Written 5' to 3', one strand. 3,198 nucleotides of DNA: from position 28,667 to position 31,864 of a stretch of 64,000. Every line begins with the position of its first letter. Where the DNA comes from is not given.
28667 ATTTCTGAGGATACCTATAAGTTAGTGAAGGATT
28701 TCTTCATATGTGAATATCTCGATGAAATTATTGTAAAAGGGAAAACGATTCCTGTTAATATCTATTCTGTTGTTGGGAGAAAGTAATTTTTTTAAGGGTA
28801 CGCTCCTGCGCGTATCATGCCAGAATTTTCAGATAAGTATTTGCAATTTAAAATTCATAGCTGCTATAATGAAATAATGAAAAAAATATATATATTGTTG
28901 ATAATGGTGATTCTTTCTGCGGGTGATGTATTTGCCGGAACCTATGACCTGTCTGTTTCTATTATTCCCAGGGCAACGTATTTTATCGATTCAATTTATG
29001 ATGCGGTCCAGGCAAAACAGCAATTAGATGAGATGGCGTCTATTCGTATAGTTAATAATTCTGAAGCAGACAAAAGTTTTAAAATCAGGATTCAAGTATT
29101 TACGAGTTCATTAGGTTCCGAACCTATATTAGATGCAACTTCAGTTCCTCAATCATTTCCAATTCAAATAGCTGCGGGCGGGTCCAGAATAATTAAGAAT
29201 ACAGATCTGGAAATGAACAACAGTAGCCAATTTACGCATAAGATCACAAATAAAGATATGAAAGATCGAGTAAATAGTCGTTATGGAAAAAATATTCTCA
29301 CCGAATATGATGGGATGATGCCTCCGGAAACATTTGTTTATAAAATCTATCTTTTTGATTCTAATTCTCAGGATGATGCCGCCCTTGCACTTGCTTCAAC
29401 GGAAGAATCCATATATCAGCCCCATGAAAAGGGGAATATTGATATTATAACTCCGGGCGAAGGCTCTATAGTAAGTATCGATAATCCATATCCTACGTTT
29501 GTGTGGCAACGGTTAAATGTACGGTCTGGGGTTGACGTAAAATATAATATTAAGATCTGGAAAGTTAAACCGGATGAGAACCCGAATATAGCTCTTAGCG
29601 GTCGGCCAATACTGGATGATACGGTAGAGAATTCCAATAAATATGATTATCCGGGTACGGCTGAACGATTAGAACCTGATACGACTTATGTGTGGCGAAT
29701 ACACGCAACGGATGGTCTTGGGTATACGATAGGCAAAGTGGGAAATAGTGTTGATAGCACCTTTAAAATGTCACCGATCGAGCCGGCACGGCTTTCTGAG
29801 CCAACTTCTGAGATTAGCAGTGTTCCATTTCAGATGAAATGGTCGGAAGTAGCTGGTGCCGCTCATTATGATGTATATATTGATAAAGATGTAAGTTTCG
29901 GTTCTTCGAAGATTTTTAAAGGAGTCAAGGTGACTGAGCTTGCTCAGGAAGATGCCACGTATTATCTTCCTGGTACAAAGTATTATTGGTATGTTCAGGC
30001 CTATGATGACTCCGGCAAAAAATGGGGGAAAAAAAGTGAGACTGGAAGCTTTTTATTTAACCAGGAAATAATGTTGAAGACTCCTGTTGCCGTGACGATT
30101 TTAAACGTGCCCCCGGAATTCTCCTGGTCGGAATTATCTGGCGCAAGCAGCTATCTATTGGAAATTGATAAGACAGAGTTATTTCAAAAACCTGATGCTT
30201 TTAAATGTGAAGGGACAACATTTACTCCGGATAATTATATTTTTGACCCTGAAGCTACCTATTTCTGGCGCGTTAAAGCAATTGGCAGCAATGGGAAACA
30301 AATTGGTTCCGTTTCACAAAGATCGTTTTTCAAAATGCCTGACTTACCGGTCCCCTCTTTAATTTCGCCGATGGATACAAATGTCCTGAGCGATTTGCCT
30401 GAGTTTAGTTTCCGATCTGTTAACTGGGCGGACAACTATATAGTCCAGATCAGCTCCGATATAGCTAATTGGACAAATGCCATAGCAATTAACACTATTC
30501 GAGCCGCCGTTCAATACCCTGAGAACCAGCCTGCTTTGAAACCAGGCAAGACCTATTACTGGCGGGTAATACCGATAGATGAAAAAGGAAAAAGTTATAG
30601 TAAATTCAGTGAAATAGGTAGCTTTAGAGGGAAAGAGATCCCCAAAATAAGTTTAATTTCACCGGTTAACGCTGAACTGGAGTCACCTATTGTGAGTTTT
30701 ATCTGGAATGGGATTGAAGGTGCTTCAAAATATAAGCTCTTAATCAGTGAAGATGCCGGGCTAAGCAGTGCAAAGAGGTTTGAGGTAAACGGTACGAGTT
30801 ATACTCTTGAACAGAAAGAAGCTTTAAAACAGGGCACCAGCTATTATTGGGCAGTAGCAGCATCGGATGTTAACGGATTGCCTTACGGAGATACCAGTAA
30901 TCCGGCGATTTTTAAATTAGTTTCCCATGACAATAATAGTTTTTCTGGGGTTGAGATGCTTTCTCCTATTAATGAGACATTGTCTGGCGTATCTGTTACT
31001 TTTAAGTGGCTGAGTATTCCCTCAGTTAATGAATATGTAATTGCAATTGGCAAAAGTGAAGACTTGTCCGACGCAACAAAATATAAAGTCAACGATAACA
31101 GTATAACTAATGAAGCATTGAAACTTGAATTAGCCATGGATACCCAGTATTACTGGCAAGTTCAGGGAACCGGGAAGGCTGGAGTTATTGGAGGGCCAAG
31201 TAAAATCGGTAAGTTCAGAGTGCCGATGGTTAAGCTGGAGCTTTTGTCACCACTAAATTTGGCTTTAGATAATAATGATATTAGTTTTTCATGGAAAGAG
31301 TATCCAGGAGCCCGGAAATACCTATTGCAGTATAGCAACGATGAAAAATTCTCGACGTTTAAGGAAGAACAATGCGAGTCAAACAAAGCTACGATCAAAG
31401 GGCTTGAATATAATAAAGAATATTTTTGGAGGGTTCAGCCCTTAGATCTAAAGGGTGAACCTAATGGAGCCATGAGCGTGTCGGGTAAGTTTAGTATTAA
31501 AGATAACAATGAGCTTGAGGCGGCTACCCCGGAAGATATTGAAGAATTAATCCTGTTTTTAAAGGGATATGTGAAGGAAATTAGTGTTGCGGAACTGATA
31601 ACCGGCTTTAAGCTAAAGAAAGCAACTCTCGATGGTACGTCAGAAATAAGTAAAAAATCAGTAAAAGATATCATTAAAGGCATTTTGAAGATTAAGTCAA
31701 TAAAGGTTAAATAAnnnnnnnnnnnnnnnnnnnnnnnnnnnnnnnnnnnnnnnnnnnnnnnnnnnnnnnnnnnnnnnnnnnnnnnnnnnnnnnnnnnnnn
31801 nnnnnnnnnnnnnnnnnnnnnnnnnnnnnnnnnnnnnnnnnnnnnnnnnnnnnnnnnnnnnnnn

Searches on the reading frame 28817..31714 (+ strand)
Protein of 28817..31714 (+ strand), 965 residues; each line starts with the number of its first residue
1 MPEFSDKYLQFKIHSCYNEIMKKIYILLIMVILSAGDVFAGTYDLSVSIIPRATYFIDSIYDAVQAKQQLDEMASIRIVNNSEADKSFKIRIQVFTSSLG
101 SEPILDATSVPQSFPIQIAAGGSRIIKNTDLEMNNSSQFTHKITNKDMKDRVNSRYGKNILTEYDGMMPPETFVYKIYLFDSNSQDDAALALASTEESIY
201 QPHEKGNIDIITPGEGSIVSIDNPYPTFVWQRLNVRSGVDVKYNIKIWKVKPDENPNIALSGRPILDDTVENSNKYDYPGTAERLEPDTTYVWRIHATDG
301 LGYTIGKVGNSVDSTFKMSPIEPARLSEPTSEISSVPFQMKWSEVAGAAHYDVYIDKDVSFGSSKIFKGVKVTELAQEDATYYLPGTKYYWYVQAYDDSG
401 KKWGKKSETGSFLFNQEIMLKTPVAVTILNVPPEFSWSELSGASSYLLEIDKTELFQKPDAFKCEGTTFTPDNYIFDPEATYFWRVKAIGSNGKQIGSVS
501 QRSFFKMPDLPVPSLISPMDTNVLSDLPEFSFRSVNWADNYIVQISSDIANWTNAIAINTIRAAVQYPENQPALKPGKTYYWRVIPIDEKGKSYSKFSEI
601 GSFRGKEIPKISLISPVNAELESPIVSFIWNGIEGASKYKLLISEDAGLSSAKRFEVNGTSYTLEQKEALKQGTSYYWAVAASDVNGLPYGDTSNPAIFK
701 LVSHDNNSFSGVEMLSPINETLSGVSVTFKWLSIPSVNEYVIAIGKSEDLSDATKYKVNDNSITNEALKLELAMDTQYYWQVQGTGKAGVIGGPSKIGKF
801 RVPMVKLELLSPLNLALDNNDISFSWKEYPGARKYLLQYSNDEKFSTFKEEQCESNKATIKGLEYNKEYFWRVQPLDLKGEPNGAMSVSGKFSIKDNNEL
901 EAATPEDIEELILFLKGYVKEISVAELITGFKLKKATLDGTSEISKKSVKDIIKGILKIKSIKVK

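Call 79: search_protein_families(library=pfam, proteins=[window:28817-31714:+], max_evalue=0.001)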
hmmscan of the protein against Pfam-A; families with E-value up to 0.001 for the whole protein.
window:28817-31714:+ (965 aa): 5 families
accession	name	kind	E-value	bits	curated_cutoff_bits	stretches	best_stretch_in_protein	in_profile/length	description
PF25788.1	Ig_Rha78A_N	-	2.1e-25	89.5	27.4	0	541-603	38-99/105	Rha78A-like, N-terminal immunoglobulin domain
PF16656.11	Pur_ac_phosph_N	-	1.6e-13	51.4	30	0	819-874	12-79/93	Purple acid Phosphatase, N-terminal domain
PF00041.27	fn3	-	2.7e-11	44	25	0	818-874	12-67/84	Fibronectin type III domain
PF16655.11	PhoD_N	-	2.1e-05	25.4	30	0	849-884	52-80/90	PhoD-like phosphatase, N-terminal domain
PF24489.1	Ig_J_second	-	4.8e-05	23.8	27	0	565-599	56-88/105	Tip attachment protein J second Ig-like domain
